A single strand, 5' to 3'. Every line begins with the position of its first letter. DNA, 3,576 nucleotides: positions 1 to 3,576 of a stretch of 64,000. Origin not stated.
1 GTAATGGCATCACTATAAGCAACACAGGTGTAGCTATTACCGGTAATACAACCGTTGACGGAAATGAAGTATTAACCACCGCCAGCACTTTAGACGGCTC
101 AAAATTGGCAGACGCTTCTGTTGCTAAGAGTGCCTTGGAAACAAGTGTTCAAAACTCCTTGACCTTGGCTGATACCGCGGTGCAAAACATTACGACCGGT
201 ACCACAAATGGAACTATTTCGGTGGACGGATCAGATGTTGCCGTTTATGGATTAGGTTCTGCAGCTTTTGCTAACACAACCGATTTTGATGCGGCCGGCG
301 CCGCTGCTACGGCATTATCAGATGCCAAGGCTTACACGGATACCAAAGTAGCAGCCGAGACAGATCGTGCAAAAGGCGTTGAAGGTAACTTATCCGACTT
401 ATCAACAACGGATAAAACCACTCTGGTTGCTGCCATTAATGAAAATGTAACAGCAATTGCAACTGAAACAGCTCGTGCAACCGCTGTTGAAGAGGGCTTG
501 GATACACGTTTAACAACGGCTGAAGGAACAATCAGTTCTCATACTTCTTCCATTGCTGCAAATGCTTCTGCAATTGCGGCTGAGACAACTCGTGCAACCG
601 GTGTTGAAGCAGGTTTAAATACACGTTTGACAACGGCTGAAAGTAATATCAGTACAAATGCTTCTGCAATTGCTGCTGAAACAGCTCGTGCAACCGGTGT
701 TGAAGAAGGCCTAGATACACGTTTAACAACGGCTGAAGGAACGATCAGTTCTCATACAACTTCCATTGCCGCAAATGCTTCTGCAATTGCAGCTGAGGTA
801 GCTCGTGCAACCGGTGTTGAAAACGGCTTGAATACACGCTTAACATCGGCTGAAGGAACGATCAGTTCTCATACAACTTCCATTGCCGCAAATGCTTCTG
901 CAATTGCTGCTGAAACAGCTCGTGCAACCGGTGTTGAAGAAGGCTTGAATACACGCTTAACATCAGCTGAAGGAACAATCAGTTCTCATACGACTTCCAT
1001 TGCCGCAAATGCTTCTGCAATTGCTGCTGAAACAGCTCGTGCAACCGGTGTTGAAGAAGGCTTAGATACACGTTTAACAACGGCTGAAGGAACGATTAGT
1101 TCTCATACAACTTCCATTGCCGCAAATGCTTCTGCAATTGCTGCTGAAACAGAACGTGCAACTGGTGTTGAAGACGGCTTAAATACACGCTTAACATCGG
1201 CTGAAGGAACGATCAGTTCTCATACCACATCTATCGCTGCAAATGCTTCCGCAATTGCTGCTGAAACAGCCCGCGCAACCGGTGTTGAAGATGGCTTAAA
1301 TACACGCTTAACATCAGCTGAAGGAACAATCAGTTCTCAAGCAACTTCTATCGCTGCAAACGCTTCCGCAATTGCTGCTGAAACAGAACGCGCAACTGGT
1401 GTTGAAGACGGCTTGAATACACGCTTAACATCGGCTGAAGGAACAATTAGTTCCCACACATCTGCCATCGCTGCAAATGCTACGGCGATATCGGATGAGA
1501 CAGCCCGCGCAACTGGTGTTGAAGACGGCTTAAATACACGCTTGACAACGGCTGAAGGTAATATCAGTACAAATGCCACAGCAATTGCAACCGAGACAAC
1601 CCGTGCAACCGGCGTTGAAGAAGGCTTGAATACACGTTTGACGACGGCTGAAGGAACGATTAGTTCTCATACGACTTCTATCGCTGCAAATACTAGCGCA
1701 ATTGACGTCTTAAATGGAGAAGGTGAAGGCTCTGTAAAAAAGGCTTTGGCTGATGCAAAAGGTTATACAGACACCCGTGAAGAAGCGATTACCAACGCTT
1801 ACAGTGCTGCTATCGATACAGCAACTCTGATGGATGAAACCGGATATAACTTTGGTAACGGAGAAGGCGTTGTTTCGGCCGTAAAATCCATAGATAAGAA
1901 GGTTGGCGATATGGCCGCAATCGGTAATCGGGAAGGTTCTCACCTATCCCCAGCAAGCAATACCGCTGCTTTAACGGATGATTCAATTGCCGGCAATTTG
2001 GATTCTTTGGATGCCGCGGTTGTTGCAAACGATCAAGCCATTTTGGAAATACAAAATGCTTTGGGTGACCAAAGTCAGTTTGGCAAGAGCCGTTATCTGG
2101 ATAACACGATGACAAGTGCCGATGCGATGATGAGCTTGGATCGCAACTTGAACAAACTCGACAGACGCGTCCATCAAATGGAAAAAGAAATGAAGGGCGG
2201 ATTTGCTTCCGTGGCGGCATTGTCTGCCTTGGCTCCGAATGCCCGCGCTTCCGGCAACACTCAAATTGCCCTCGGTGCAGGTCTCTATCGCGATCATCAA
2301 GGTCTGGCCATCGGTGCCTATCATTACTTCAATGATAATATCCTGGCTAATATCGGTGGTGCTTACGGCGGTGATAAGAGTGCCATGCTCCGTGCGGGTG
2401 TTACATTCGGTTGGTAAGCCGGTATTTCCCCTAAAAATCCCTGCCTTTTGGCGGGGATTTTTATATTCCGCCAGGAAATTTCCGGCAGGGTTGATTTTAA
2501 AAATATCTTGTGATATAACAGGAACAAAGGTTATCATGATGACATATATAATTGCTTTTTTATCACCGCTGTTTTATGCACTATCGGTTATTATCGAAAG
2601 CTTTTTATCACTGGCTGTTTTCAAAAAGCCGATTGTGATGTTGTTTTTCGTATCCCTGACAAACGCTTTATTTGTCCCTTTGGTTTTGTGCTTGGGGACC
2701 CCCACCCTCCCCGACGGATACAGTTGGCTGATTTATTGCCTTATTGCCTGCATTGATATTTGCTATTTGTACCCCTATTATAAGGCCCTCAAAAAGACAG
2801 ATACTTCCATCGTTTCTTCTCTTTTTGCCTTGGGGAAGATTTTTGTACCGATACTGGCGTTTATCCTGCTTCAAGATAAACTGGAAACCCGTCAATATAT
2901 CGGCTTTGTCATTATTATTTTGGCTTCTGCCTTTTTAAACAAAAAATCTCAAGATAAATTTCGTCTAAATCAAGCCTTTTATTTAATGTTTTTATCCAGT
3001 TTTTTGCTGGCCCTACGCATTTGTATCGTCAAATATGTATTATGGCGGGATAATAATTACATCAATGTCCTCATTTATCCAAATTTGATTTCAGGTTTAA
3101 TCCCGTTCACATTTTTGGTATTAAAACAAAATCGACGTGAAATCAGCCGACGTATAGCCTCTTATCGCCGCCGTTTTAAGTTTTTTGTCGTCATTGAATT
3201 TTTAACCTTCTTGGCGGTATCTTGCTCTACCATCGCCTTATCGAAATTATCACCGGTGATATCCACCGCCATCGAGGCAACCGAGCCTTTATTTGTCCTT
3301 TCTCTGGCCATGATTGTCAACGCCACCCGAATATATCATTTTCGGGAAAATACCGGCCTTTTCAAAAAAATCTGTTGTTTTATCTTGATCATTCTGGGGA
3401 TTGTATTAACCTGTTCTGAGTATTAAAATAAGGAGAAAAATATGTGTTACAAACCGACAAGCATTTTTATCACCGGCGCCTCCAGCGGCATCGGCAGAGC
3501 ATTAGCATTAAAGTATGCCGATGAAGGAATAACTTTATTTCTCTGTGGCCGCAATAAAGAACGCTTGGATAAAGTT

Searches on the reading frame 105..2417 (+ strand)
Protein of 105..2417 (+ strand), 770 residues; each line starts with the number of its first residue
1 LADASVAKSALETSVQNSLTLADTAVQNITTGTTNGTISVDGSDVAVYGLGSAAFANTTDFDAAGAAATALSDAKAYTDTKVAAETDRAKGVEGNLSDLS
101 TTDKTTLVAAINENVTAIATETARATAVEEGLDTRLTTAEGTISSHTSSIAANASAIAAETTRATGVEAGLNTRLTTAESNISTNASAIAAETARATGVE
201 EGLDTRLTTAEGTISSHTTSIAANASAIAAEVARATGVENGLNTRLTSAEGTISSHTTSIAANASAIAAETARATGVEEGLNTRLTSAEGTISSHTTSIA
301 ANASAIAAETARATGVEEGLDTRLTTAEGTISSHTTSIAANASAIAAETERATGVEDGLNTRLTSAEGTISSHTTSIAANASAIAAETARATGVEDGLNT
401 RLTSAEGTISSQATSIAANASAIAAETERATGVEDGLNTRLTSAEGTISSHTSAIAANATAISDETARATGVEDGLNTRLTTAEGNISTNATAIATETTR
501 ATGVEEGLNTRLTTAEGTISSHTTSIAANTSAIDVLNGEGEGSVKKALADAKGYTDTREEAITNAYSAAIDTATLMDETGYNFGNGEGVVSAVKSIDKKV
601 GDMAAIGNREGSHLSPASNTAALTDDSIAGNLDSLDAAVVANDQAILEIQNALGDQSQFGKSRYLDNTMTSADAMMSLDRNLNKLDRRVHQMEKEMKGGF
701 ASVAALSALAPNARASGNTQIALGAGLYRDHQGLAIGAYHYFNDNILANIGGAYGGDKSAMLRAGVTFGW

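Call 81: search_protein_families(library=pfam, proteins=[window:105-2417:+], max_evalue=0.00001)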
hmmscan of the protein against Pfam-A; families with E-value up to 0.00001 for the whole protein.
window:105-2417:+ (770 aa): 1 family
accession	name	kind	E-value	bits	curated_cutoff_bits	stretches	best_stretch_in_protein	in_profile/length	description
PF03895.21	YadA_anchor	-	1e-11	45.1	22.7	1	711-770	1-60/60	YadA-like membrane anchor domain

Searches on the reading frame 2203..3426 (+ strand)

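Call 81: search_protein_families(library=pfam, proteins=[window:2203-3426:+], max_evalue=0.00001)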
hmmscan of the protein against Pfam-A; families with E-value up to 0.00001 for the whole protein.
window:2203-3426:+ (407 aa): 1 family
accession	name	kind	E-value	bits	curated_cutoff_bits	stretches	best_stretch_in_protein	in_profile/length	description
PF00892.27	EamA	-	5.9e-15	56.2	28.2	1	113-246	2-134/135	EamA-like transporter family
